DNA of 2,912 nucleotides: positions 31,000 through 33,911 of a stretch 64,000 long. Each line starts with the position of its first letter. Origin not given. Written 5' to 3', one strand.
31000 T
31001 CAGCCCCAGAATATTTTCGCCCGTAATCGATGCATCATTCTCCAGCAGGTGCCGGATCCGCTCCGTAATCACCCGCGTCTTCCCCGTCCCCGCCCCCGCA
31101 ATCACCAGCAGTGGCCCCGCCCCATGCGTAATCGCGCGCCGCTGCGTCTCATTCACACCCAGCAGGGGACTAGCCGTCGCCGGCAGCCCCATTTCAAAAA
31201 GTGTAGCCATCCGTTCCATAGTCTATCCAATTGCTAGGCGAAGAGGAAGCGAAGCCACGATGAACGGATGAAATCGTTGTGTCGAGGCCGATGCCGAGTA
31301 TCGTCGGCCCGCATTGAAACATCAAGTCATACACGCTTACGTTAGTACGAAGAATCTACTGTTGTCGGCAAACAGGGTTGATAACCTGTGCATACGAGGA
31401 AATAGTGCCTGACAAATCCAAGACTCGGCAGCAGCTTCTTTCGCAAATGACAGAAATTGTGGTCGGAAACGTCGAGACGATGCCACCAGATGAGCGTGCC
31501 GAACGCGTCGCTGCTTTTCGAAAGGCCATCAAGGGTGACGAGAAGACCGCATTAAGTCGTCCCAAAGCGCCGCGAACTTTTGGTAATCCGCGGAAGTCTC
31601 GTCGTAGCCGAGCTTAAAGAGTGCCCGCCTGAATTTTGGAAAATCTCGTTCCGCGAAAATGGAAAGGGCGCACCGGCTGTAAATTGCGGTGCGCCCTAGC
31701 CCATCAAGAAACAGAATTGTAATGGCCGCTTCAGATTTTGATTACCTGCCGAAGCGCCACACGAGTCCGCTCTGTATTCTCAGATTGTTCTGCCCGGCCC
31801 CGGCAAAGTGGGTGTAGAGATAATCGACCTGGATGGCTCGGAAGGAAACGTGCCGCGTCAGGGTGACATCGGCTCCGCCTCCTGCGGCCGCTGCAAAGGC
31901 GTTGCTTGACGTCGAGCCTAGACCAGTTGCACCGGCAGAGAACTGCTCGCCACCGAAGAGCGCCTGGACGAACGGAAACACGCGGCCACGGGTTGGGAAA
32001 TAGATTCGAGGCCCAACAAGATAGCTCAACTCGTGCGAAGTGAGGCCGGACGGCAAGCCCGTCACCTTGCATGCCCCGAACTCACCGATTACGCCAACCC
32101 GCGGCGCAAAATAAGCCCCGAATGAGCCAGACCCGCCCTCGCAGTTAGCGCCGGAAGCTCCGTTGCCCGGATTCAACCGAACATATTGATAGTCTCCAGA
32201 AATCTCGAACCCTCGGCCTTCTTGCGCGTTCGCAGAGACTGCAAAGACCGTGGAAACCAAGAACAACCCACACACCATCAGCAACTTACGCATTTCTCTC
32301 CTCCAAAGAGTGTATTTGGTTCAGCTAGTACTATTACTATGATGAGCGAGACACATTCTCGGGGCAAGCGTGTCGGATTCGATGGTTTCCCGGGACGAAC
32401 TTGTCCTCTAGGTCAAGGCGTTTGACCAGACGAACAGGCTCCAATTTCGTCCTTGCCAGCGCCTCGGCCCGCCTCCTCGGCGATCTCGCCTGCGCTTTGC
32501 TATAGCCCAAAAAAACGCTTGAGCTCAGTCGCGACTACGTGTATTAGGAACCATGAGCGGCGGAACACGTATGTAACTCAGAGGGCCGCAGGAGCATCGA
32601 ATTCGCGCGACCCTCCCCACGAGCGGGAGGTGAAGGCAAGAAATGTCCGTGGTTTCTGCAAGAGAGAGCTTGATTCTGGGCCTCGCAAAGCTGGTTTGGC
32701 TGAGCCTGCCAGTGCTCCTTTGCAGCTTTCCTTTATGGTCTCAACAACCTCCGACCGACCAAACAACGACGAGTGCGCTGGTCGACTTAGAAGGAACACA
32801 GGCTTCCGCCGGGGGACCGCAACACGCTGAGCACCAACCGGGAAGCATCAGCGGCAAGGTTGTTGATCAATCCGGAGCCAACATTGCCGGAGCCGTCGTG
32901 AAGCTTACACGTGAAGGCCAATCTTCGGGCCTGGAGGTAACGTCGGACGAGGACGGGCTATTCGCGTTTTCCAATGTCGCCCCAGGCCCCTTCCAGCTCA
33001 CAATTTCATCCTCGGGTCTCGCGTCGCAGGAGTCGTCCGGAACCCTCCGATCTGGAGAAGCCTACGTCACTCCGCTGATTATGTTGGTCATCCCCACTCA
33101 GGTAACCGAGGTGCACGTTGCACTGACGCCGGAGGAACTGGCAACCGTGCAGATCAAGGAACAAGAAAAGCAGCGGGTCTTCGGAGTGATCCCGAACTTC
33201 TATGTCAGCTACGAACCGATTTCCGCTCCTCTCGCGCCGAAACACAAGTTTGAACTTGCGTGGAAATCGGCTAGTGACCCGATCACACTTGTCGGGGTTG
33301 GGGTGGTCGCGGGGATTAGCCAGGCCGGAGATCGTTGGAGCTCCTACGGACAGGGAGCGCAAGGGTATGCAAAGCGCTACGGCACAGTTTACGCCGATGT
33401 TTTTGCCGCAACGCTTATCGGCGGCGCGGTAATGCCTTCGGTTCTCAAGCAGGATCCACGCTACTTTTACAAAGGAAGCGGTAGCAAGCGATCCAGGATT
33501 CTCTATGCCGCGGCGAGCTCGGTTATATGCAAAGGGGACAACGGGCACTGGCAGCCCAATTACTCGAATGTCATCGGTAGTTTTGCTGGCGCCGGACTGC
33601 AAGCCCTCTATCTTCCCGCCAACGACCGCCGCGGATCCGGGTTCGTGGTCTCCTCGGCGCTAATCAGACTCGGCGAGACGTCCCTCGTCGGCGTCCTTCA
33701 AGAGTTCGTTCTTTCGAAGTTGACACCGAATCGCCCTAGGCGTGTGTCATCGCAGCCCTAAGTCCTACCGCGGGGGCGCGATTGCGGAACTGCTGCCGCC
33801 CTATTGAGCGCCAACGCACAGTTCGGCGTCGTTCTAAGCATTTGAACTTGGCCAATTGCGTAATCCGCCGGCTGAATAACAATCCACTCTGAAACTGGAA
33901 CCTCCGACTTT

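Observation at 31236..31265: Same candidate SOS box upstream of the stand-alone helicase-nuclease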

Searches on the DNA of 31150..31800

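Call 69: search_rna_families(source=window, start=31150, end=31800, threshold=evalue, max_evalue=1)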
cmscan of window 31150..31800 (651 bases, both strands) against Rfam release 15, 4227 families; matches with E-value up to 1: 2.
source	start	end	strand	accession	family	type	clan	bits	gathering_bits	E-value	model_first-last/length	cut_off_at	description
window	31641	31718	-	RF03971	mir-3572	Gene; miRNA;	-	17.4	100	0.99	1-86/86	no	mir-3572 microRNA precursor family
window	31202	31269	-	RF01704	Glutamine-II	Cis-reg; riboswitch;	-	15.4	33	0.32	1-60/60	no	Glutamine-II riboswitch aptamer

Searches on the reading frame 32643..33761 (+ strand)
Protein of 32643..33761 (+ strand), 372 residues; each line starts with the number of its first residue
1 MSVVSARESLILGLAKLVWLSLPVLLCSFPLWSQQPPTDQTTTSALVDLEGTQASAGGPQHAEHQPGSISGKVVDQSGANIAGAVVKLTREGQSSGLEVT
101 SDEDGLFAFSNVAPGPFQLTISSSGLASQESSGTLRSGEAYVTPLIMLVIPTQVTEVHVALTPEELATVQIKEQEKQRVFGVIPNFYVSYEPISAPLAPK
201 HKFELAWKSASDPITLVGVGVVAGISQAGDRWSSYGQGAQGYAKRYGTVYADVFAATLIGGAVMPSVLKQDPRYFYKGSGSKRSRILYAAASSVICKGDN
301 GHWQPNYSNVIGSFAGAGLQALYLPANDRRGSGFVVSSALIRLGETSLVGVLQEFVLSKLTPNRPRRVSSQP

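Call 7: search_protein_families(library=ncbifam, proteins=[window:32643-33761:+])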
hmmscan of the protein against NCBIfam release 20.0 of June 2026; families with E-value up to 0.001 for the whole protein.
window:32643-33761:+ (372 aa): 2 families
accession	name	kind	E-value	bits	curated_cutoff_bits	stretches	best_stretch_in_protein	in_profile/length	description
NF052345.1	S_layer_anammox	exception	5.7e-08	30.6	1400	1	38-171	1287-1419/1596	Kustd1514 family S-layer glycoprotein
TIGR04056.1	OMP_RagA_SusC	subfamily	0.00044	18.7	368.25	1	69-131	3-59/981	SusC/RagA family TonB-linked outer membrane protein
